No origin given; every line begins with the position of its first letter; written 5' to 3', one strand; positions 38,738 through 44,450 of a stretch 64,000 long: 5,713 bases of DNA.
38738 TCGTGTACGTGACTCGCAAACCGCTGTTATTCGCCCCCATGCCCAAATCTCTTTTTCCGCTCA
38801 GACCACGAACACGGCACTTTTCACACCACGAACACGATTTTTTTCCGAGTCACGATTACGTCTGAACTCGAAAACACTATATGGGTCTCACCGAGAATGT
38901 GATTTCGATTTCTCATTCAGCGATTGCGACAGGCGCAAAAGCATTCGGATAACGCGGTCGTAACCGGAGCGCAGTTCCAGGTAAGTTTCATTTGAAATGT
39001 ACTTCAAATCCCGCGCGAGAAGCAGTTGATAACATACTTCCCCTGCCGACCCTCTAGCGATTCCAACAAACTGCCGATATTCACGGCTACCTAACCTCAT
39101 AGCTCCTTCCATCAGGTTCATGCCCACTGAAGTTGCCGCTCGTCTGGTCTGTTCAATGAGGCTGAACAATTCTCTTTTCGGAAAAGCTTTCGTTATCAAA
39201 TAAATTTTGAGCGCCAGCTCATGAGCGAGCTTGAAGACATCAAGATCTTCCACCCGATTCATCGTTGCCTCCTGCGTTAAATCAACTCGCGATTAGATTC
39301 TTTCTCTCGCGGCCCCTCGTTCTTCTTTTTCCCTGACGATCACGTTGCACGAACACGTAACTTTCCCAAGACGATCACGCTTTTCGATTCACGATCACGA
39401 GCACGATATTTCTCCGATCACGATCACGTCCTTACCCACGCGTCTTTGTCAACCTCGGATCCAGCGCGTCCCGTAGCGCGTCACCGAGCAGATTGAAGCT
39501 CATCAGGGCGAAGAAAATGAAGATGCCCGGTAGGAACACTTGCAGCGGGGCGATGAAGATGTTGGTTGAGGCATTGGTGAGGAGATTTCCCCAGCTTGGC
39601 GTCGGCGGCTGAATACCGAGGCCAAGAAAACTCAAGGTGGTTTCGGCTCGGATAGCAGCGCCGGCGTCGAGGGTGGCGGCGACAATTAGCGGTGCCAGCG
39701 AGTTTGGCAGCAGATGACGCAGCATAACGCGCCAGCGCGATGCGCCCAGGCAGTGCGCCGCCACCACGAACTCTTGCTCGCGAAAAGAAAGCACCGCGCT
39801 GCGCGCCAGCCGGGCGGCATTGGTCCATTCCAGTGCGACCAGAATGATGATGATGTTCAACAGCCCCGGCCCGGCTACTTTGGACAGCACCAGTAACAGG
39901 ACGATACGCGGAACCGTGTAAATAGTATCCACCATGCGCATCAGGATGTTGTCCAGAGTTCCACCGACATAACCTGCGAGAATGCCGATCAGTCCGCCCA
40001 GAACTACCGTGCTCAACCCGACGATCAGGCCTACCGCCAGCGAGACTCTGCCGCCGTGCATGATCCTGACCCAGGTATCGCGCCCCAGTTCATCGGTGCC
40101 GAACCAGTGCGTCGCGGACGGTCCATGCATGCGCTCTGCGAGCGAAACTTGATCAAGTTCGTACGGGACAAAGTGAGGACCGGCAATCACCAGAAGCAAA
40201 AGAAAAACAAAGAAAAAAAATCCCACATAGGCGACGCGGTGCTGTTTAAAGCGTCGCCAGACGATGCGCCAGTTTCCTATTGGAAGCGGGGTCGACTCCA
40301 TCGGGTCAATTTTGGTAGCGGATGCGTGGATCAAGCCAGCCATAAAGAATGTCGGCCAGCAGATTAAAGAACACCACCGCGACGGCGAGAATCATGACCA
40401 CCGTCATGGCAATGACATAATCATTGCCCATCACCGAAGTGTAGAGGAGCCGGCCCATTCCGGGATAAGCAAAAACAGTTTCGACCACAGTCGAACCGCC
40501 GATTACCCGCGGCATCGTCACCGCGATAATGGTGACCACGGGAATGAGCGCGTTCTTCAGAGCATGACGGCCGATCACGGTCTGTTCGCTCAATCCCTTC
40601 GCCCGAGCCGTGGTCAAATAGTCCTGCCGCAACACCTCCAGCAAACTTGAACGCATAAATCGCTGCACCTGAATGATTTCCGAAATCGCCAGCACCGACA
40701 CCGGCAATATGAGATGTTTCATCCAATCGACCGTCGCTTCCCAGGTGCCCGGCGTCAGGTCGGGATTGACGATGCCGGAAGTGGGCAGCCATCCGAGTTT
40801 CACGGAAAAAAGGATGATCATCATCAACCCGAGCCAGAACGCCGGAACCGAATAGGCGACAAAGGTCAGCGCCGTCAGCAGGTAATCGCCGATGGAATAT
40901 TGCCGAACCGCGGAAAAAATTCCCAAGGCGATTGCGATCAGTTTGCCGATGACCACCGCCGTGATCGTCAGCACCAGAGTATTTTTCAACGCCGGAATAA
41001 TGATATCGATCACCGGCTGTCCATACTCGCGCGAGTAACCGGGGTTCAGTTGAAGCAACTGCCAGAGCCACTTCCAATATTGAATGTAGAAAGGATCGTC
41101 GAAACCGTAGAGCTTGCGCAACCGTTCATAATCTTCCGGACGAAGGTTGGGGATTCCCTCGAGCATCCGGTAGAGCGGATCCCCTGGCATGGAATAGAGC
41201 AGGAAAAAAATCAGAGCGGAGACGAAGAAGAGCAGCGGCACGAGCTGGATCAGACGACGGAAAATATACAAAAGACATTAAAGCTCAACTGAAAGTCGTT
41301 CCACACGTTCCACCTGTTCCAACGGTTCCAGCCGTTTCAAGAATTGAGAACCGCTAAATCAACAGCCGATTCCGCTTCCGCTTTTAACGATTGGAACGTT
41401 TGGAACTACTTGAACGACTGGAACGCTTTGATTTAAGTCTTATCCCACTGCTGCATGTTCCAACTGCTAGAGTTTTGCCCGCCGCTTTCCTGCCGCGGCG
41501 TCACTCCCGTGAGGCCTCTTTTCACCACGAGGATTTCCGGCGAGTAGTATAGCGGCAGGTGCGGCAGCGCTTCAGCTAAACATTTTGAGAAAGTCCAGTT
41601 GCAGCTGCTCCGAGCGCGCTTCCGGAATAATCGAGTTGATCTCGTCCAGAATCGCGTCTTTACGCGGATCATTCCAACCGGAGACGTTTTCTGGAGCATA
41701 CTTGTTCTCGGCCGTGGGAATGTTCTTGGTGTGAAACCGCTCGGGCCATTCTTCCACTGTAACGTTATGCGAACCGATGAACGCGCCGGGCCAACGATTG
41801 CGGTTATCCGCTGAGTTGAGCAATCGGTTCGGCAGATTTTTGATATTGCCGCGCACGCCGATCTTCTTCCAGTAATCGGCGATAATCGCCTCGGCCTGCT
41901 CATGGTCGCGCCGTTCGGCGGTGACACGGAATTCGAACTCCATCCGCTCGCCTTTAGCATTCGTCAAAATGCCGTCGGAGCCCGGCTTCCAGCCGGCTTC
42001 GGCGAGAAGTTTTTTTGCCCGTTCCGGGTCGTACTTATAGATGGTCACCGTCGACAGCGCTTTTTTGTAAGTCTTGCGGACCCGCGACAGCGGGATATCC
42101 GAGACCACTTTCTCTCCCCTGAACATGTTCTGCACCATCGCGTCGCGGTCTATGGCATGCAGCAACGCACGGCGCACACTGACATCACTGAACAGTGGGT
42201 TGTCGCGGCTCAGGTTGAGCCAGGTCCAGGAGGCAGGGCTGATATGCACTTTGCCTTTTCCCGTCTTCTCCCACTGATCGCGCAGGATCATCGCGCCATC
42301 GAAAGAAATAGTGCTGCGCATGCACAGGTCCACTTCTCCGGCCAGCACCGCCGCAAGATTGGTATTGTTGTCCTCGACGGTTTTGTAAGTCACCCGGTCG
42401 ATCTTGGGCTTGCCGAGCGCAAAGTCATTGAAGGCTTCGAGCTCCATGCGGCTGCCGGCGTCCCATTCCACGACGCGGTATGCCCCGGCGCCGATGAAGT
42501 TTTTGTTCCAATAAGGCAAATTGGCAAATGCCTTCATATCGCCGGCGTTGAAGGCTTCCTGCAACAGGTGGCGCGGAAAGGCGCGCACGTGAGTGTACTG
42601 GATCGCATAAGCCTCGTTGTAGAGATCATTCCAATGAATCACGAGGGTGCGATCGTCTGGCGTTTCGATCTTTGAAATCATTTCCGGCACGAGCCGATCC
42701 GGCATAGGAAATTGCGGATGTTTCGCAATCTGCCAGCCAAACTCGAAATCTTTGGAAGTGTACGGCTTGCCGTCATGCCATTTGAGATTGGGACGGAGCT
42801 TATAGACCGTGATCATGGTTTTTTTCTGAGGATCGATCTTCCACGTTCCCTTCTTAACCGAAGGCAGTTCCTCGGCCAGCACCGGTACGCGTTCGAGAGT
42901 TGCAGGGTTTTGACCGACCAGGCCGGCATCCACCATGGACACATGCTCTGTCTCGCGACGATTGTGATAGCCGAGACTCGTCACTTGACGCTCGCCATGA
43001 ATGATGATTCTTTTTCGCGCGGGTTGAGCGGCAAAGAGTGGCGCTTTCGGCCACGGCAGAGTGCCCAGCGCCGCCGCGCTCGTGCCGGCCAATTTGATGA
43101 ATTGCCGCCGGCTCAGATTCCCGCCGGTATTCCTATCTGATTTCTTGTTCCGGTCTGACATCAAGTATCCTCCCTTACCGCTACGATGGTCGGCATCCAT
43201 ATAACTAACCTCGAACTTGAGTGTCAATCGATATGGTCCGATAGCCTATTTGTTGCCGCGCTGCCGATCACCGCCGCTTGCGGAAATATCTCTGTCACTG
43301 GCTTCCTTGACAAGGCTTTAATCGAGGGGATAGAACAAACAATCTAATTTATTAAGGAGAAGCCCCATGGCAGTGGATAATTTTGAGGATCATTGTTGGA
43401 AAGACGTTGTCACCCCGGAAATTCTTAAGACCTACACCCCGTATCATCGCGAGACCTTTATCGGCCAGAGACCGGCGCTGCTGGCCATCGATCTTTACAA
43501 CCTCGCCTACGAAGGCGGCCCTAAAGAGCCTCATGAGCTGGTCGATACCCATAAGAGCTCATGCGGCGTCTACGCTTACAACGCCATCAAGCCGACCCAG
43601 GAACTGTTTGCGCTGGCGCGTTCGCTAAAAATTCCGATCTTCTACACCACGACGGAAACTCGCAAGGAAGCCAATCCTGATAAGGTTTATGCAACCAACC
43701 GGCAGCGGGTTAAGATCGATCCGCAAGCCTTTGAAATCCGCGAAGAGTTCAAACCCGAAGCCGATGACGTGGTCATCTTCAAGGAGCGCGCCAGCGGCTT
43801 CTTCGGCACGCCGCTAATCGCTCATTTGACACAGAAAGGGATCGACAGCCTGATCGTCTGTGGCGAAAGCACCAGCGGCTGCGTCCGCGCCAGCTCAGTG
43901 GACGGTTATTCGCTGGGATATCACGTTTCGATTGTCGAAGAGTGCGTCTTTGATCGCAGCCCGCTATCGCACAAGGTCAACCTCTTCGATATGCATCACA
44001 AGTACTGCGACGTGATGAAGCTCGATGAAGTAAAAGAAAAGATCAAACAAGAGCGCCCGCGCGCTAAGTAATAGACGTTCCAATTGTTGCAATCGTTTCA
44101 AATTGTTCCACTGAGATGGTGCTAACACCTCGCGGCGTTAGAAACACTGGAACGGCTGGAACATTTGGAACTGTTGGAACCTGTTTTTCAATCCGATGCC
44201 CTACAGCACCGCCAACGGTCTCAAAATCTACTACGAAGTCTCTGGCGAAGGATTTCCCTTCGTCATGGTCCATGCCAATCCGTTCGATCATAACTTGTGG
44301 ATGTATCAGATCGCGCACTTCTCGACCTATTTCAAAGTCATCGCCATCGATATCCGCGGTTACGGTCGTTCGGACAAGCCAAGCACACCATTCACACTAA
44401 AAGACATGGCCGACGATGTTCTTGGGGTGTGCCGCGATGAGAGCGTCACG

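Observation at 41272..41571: Intercistronic palindromic element built from exactly phased 9-nt GTTCCA units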

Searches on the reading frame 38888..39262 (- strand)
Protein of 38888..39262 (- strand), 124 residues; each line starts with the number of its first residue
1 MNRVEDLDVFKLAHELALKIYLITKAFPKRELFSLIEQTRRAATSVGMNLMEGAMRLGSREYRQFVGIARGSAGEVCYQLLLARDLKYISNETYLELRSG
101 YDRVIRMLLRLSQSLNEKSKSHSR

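Call 64: search_protein_families(library=pfam, proteins=[window:38888-39262:-], max_evalue=0.00001)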
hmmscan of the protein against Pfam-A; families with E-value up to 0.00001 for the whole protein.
window:38888-39262:- (124 aa): 1 family
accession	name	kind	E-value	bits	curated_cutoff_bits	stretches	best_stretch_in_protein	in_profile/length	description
PF05635.17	23S_rRNA_IVP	-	7.3e-34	116.6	33.8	1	5-108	1-104/106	23S rRNA-intervening sequence protein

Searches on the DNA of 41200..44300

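Call 68: search_rna_families(source=window, start=41200, end=44300, threshold=evalue, max_evalue=1)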
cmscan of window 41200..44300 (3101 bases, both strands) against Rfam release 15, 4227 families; matches with E-value up to 1: 0.
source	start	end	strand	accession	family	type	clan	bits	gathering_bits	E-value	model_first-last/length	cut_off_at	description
